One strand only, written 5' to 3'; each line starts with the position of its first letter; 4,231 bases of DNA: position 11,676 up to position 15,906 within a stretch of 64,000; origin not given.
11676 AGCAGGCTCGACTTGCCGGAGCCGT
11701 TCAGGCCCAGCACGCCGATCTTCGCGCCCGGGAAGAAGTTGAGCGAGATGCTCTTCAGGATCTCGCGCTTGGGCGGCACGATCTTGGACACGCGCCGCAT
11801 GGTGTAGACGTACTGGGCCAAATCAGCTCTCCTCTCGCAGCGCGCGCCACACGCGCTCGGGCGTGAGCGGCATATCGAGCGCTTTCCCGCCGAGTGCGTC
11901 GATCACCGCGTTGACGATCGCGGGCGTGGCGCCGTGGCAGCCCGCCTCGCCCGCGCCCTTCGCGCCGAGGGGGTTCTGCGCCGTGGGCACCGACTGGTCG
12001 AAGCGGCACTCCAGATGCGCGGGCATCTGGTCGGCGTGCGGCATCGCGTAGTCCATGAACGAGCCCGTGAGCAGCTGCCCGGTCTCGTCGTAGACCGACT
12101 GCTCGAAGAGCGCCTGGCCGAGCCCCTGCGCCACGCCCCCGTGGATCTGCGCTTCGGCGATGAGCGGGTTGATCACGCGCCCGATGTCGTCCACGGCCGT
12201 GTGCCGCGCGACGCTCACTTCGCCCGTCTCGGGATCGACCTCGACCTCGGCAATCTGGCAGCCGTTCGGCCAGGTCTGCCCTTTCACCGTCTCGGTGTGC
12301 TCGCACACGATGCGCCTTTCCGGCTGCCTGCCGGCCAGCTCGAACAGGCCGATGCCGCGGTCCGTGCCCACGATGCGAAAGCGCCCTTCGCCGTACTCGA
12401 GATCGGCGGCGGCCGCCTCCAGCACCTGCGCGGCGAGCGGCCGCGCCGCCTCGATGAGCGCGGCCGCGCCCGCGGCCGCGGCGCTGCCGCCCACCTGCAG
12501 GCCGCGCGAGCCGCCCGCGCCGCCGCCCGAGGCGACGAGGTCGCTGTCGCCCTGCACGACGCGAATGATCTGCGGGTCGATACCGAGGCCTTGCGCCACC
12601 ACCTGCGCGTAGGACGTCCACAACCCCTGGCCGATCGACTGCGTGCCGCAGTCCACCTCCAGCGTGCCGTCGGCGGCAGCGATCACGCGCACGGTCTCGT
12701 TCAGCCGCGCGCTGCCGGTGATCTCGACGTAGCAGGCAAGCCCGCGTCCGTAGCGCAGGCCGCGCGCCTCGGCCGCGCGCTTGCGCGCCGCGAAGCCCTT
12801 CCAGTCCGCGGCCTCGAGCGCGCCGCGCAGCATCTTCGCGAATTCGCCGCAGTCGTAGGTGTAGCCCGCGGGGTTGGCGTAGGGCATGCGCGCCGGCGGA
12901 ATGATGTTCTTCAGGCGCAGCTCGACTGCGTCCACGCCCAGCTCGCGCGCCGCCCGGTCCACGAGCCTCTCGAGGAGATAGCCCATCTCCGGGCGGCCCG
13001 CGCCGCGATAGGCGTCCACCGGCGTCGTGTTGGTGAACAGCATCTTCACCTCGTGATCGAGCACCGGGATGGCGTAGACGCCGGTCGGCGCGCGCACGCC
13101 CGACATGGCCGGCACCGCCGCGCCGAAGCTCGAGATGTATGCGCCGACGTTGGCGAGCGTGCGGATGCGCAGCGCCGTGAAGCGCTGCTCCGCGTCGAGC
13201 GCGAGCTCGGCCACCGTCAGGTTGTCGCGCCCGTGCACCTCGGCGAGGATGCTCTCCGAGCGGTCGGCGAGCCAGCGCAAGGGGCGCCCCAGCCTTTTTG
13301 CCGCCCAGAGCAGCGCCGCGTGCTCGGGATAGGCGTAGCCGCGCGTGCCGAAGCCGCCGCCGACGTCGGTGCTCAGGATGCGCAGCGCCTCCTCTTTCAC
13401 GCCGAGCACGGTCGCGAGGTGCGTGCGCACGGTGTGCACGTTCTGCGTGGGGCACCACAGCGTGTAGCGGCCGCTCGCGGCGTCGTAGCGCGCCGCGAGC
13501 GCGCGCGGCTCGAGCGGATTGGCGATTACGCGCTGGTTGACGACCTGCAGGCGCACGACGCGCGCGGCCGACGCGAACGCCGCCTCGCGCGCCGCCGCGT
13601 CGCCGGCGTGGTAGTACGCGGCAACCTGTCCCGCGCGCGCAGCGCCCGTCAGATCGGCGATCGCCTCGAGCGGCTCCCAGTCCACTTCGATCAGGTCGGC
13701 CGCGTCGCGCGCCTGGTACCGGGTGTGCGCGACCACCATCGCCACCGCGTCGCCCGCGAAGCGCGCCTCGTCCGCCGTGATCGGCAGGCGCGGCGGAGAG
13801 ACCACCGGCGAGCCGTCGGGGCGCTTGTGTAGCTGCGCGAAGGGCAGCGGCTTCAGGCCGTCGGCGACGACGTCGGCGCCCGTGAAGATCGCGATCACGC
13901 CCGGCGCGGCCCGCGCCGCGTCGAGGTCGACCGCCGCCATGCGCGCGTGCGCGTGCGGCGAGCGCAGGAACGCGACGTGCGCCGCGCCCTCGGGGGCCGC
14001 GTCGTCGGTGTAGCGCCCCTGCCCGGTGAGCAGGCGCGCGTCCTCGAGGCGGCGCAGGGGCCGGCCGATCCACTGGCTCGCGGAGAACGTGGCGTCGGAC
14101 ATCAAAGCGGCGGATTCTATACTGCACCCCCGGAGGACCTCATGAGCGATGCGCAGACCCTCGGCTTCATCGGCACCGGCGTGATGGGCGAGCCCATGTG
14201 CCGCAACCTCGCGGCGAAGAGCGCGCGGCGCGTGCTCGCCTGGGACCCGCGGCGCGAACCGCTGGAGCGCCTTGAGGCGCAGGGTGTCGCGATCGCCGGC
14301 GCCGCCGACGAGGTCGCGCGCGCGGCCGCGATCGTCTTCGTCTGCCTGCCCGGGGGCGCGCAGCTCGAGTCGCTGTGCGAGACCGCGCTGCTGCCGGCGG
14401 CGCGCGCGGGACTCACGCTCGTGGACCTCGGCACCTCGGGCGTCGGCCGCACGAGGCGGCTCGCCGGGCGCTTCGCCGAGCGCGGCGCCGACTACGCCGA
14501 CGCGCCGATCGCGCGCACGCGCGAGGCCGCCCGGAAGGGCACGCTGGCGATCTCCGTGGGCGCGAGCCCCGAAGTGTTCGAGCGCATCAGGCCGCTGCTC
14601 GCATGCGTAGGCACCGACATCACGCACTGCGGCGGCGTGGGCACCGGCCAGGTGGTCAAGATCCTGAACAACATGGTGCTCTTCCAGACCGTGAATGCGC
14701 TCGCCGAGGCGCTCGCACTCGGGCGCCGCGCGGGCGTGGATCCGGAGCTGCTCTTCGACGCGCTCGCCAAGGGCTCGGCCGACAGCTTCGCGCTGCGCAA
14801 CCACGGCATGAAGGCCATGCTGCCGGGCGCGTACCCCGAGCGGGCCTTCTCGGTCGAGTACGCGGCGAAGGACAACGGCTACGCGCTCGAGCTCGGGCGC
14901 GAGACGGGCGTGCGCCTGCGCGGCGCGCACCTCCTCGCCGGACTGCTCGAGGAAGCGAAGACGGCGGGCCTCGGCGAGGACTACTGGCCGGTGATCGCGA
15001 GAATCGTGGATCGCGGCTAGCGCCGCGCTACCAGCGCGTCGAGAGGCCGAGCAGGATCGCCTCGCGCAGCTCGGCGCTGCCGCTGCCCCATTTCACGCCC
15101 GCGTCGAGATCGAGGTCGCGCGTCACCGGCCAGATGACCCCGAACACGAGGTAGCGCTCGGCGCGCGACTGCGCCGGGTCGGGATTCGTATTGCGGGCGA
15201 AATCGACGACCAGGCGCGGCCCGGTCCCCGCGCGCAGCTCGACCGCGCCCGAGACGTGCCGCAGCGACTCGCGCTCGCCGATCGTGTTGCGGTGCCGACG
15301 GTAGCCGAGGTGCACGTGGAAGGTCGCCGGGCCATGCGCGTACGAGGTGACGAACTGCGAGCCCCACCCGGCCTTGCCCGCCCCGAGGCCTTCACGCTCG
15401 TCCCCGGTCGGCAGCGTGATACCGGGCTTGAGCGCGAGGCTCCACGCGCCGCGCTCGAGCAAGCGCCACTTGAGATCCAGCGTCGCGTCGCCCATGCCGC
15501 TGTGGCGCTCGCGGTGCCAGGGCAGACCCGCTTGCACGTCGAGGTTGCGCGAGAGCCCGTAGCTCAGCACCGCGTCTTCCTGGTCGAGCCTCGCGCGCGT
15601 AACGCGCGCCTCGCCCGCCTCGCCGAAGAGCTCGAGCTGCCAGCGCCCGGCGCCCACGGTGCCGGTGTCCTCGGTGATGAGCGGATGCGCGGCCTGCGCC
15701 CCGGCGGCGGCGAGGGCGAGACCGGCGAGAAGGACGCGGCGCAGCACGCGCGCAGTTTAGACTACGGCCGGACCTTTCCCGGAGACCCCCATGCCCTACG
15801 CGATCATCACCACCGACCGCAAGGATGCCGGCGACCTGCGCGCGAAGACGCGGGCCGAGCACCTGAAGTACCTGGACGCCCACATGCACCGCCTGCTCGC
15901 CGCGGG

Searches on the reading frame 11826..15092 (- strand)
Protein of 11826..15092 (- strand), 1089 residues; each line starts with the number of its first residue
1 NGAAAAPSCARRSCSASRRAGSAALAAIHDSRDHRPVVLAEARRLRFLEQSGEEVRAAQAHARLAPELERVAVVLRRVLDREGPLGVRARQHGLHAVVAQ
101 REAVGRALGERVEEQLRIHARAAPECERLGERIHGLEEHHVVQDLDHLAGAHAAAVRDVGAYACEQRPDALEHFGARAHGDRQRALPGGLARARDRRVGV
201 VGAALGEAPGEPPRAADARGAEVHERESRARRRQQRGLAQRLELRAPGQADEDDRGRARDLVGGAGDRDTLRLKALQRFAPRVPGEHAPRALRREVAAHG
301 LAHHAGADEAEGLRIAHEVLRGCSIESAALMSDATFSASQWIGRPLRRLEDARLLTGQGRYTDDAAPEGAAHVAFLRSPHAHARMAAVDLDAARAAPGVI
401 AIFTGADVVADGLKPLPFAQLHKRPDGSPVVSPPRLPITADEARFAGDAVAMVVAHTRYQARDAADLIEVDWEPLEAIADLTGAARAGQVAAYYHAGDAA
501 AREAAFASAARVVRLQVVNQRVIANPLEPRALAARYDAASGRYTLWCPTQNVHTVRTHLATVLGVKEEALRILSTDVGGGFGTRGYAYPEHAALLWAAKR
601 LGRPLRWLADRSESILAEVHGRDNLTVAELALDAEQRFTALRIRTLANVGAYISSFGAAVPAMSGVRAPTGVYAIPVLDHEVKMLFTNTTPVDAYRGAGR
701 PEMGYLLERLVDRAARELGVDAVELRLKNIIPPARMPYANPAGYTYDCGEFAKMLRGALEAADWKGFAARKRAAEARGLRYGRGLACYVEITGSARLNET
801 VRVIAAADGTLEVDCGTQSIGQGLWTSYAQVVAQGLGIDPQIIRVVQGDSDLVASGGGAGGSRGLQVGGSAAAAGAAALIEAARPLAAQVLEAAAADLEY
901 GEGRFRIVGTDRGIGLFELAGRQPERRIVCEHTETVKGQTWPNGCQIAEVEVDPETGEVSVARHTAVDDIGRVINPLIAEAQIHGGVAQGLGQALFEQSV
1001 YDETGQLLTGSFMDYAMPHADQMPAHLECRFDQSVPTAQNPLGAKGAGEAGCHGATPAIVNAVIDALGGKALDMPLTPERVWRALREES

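Call 99: search_protein_families(library=pfam, proteins=[window:11826-15092:-], max_evalue=0.00001)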
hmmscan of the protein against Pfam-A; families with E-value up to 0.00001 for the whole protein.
window:11826-15092:- (1089 aa): 3 families
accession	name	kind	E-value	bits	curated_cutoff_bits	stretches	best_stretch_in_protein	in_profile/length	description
PF20256.3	MoCoBD_2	-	3.1e-76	257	27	1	758-1024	2-283/283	Molybdopterin cofactor-binding domain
PF02738.23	MoCoBD_1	-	1.1e-69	234.7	27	1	490-730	9-244/244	Molybdopterin cofactor-binding domain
PF01315.27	Ald_Xan_dh_C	-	7.7e-26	91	31.3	1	356-475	1-109/110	Aldehyde oxidase and xanthine dehydrogenase, a/b hammerhead domain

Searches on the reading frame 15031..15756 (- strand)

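Call 99: search_protein_families(library=pfam, proteins=[window:15031-15756:-], max_evalue=0.00001)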
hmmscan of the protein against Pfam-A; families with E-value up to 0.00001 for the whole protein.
window:15031-15756:- (242 aa): 1 family
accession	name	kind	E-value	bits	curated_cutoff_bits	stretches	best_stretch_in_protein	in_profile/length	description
PF13557.12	Phenol_MetA_deg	-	7.5e-10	39.7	22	1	30-230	9-230/242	Putative MetA-pathway of phenol degradation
